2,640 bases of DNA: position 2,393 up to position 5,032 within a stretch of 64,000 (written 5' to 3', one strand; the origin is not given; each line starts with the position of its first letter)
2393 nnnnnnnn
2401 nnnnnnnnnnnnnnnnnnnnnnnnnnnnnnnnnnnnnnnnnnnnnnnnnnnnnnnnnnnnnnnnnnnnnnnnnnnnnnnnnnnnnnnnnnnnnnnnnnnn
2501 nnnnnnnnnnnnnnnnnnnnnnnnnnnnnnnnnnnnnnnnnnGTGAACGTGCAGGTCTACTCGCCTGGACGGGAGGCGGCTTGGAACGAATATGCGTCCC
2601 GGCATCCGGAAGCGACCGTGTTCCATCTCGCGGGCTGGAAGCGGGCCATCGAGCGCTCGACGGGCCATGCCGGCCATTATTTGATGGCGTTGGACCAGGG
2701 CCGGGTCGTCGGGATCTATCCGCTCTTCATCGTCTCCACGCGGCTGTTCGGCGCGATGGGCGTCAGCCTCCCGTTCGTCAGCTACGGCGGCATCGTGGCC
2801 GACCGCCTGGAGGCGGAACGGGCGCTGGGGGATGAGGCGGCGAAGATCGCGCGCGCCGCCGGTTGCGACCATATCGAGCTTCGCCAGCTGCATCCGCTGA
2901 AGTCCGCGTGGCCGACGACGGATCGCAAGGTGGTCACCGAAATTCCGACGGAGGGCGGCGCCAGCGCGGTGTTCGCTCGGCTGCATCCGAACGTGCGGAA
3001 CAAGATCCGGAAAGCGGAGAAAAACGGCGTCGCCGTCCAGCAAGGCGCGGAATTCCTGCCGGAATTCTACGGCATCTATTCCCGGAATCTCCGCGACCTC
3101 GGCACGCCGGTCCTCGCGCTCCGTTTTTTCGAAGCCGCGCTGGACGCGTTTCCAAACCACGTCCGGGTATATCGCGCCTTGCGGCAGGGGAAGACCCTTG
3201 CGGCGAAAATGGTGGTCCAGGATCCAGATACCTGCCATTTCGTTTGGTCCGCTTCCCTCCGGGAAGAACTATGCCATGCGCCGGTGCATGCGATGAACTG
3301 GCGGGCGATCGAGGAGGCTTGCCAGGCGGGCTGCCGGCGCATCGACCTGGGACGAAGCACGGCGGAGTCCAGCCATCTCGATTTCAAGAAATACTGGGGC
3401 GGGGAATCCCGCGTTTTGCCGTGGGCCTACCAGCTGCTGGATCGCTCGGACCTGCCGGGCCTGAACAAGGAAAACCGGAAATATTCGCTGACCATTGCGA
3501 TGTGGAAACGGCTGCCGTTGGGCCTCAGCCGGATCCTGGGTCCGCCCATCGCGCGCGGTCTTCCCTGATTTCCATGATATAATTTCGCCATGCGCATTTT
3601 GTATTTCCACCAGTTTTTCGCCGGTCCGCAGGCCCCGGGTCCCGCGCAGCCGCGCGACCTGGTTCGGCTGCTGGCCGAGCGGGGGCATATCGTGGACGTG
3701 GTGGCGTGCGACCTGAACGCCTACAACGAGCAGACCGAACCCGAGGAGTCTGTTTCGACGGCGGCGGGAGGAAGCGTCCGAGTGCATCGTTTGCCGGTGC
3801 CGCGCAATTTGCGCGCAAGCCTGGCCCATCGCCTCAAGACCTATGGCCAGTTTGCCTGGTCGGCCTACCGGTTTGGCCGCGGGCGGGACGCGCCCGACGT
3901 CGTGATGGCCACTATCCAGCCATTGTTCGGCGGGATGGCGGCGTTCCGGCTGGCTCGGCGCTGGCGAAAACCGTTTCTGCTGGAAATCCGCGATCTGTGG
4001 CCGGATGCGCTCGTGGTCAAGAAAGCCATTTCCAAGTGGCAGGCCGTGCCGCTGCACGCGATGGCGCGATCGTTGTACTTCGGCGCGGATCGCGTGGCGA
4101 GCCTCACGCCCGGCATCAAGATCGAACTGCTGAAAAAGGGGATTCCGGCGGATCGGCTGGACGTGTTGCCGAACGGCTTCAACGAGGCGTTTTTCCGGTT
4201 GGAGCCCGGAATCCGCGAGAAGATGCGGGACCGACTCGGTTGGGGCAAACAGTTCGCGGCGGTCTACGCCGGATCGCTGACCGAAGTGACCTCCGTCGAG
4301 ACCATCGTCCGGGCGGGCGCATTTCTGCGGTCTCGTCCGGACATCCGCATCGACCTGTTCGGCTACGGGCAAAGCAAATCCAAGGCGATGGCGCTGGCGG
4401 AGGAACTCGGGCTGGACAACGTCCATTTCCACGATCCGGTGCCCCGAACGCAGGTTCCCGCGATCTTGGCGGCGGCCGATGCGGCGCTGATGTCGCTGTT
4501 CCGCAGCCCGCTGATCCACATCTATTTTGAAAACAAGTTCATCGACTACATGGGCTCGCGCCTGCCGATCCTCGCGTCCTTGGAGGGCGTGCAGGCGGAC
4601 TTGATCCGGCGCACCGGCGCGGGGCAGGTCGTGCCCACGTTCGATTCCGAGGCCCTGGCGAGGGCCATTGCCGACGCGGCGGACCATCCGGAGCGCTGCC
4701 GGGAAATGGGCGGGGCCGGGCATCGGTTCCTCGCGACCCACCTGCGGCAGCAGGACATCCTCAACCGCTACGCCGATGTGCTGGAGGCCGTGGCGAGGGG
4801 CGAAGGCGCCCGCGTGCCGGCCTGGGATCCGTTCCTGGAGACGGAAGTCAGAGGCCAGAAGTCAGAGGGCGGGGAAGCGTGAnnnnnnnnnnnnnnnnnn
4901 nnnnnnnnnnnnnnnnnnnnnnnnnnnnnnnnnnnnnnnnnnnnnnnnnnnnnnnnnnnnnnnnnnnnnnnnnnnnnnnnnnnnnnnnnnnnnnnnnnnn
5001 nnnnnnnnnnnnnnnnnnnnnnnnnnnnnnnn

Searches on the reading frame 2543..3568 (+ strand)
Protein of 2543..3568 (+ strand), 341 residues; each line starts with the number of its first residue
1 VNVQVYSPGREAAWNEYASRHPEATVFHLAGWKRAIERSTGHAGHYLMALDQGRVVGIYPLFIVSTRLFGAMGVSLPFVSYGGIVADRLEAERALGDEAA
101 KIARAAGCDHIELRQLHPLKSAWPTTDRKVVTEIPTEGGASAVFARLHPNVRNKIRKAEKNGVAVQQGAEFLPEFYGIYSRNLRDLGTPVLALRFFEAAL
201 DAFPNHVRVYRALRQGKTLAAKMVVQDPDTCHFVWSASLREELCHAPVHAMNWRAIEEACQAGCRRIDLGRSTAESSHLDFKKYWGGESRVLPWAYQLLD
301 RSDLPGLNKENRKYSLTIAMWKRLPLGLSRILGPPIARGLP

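Call 38: search_protein_families(library=pfam, proteins=[window:2543-3568:+], max_evalue=0.00001)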
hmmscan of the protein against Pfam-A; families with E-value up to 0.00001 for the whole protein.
window:2543-3568:+ (341 aa): 2 families
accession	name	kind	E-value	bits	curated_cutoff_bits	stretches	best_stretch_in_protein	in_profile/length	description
PF13480.13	Acetyltransf_6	-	3.3e-17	63.4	22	1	150-274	6-139/143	Acetyltransferase (GNAT) domain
PF02388.22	FemAB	-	1.5e-06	27.8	24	0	143-210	166-234/406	FemAB family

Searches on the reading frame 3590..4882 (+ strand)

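Call 38: search_protein_families(library=pfam, proteins=[window:3590-4882:+], max_evalue=0.00001)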
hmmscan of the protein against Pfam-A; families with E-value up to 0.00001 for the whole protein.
window:3590-4882:+ (430 aa): 4 families
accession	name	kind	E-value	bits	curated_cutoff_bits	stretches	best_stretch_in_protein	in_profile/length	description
PF13579.12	Glyco_trans_4_4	-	5.4e-20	72.8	29.7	1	22-196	8-158/158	Glycosyl transferase 4-like domain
PF13439.12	Glyco_transf_4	-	8.2e-15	55.7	28.5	1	22-199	9-168/170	Glycosyltransferase Family 4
PF00534.26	Glycos_transf_1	-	1.9e-14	54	26.4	1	209-377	2-169/172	Glycosyl transferases group 1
PF13692.12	Glyco_trans_1_4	-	6.9e-14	52.7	27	1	224-363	4-139/142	Glycosyl transferases group 1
